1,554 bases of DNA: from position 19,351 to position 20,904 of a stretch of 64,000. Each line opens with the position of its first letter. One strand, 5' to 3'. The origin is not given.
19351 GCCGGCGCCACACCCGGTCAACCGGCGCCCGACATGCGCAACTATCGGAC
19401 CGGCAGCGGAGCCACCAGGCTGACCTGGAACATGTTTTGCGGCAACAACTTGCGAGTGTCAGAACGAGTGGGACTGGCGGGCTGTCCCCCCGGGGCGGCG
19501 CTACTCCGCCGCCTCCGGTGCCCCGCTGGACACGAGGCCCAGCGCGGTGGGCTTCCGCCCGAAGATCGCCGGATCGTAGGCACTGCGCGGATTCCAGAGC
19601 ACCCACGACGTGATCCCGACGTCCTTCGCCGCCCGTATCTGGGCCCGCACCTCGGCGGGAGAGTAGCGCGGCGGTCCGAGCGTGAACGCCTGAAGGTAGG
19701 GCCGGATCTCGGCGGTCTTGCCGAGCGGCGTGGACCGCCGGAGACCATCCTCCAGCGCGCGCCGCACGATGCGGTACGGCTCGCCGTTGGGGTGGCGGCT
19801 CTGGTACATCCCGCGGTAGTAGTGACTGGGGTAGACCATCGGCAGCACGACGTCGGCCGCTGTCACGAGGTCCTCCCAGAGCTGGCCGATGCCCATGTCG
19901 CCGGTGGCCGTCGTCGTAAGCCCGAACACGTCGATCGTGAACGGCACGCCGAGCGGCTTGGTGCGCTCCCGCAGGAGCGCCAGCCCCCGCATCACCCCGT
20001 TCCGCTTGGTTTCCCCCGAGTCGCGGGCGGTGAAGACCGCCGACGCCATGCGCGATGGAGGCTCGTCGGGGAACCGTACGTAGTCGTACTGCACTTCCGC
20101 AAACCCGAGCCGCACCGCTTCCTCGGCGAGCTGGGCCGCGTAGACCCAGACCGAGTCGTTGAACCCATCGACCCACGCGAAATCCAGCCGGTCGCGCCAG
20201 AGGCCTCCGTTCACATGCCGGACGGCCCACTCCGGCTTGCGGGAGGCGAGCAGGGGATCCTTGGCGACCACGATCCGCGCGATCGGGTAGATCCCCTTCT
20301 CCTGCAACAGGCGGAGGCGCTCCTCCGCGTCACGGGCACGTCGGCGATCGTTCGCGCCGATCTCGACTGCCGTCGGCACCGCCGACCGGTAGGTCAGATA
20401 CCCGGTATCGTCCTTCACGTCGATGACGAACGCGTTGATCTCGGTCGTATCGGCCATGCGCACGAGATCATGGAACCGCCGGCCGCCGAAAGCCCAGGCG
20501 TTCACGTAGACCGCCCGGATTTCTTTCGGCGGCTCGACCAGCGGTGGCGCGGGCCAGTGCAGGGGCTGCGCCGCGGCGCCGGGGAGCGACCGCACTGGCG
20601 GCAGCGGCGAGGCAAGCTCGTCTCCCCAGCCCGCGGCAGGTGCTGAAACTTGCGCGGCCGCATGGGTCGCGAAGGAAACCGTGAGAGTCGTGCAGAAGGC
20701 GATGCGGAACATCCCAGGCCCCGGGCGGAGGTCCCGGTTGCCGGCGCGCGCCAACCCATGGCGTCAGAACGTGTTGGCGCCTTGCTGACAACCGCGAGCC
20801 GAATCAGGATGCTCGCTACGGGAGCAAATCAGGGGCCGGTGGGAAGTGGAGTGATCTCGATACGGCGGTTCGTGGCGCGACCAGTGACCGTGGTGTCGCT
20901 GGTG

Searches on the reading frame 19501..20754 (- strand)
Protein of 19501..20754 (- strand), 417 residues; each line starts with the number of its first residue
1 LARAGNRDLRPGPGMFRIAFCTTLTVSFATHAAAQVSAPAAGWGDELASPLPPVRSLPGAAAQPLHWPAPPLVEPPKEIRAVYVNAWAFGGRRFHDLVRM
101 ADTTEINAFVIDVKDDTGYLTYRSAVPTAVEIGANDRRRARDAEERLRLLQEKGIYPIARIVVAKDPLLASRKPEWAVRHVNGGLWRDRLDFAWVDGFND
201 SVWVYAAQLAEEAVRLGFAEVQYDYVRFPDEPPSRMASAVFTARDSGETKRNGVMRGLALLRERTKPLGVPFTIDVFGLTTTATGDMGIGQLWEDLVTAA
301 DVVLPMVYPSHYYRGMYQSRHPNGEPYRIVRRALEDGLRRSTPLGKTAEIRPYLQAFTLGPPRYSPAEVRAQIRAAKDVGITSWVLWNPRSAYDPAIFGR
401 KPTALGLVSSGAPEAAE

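Call 17: search_protein_families(library=ncbifam, proteins=[window:19501-20754:-], max_evalue=1e-8)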
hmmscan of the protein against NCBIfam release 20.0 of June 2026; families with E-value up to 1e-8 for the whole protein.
window:19501-20754:- (417 aa): 0 families

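Call 59: search_protein_families(library=pfam, proteins=[window:19501-20754:-], max_evalue=0.0001)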
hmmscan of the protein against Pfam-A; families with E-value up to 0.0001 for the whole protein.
window:19501-20754:- (417 aa): 2 families
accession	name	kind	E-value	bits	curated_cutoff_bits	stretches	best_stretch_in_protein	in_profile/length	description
PF13200.12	DUF4015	-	6.5e-96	321.6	27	1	81-393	1-313/313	Putative glycosyl hydrolase domain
PF14871.12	GHL6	-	3.2e-05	24.6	35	1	96-185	4-88/132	Hypothetical glycosyl hydrolase 6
